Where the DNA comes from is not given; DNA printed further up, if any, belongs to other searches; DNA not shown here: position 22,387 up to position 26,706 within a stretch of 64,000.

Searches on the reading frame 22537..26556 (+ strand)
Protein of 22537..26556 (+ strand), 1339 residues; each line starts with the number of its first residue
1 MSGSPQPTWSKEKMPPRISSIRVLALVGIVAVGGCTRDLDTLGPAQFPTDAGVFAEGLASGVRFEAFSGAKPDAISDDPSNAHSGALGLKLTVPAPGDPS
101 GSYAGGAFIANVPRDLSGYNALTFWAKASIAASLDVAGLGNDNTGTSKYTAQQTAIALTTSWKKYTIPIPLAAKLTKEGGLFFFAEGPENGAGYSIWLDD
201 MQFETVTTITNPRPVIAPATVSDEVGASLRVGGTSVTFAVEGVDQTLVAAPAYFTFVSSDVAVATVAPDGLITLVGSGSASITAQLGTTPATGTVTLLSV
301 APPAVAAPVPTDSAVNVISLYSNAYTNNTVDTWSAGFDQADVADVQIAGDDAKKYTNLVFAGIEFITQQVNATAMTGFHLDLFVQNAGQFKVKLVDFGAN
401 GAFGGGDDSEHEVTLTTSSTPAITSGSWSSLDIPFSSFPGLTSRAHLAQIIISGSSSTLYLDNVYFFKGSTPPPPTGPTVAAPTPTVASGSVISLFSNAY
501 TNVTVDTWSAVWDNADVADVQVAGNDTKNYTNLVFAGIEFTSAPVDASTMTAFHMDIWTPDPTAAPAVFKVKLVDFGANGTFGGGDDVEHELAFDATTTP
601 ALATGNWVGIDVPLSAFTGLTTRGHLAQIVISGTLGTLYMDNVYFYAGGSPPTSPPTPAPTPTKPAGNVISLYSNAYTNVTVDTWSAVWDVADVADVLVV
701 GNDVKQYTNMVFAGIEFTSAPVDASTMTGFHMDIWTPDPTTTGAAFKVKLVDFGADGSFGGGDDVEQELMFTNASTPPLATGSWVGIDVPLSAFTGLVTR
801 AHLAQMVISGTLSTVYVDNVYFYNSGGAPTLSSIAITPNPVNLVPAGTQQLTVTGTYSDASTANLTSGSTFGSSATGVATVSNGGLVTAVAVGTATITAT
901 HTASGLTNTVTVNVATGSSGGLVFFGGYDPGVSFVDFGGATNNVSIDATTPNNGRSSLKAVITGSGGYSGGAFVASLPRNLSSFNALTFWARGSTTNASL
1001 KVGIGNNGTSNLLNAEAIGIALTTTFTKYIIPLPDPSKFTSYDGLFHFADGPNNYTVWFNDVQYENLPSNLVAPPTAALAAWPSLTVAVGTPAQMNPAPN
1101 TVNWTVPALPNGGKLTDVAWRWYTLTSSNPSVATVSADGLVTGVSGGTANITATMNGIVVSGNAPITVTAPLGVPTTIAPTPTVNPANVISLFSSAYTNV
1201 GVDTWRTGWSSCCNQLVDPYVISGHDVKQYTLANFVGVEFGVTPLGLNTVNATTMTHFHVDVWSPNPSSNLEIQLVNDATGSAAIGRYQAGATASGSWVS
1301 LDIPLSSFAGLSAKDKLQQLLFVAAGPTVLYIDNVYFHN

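Call 6: search_protein_families(library=pfam, proteins=[window:22537-26556:+])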
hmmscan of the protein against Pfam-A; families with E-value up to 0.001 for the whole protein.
window:22537-26556:+ (1339 aa): 2 families
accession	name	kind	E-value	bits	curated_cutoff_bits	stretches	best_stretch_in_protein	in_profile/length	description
PF02368.24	Big_2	-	2.4e-20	72.7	22.8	2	833-911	4-78/79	Bacterial Ig-like domain (group 2)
PF22359.2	Big-like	-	3.7e-10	40.3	27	1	1124-1155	4-35/48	Bacterial Ig-like domain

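Call 35: search_protein_families(library=ncbifam, proteins=[window:22576-26556:+], max_evalue=0.001)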
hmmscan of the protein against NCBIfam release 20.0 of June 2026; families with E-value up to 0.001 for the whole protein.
window:22576-26556:+ (1326 aa): 0 families
